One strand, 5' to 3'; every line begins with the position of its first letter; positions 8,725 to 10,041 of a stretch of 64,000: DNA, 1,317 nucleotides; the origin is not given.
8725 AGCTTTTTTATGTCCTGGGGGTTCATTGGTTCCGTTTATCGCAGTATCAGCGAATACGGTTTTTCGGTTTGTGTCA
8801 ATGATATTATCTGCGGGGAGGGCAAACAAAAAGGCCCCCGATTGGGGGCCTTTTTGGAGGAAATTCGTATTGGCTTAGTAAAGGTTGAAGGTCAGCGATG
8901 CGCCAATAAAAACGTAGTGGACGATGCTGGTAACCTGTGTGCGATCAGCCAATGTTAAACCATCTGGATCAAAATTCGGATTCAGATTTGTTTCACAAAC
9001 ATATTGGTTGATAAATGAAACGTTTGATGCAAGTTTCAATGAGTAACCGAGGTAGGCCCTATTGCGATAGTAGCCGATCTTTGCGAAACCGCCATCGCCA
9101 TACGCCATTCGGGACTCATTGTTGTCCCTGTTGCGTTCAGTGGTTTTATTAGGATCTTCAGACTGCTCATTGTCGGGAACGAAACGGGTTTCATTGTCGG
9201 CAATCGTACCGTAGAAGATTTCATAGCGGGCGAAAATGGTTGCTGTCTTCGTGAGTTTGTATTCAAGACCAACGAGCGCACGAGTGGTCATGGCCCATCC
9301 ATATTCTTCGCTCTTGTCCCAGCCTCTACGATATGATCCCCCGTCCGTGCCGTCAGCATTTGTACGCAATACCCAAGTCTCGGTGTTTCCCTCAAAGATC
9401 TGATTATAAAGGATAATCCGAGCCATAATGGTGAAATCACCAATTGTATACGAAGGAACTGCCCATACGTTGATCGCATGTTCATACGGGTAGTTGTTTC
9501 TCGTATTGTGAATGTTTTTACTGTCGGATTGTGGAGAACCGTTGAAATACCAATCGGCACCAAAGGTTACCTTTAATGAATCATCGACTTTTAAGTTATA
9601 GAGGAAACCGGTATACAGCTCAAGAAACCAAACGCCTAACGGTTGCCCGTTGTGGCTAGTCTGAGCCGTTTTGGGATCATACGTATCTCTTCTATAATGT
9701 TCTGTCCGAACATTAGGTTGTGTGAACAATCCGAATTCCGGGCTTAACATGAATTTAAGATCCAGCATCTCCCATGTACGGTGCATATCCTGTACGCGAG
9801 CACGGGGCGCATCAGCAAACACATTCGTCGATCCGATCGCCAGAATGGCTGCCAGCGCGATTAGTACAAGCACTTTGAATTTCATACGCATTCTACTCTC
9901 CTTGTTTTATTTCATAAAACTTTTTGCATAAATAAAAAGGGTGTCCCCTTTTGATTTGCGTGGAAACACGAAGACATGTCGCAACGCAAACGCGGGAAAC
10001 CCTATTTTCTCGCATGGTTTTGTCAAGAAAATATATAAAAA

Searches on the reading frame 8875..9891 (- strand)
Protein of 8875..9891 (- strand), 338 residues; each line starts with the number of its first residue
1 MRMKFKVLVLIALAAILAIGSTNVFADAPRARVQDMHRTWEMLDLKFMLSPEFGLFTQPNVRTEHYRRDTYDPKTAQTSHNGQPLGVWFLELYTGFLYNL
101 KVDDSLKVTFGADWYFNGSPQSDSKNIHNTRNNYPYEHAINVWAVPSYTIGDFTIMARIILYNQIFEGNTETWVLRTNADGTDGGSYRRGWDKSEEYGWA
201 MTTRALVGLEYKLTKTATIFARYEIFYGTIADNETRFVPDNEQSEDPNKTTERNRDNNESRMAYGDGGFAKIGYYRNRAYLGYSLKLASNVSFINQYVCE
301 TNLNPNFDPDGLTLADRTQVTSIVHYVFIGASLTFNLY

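Call 58: search_protein_families(library=pfam, proteins=[window:8875-9891:-], max_evalue=0.0001)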
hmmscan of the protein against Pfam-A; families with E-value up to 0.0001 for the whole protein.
window:8875-9891:- (338 aa): 0 families

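Call 91: search_solved_structures(query=window:8875-9891:-, max_evalue=0.01)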
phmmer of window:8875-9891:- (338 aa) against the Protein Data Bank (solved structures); distinct sequences matched with E-value up to 0.01: 0.
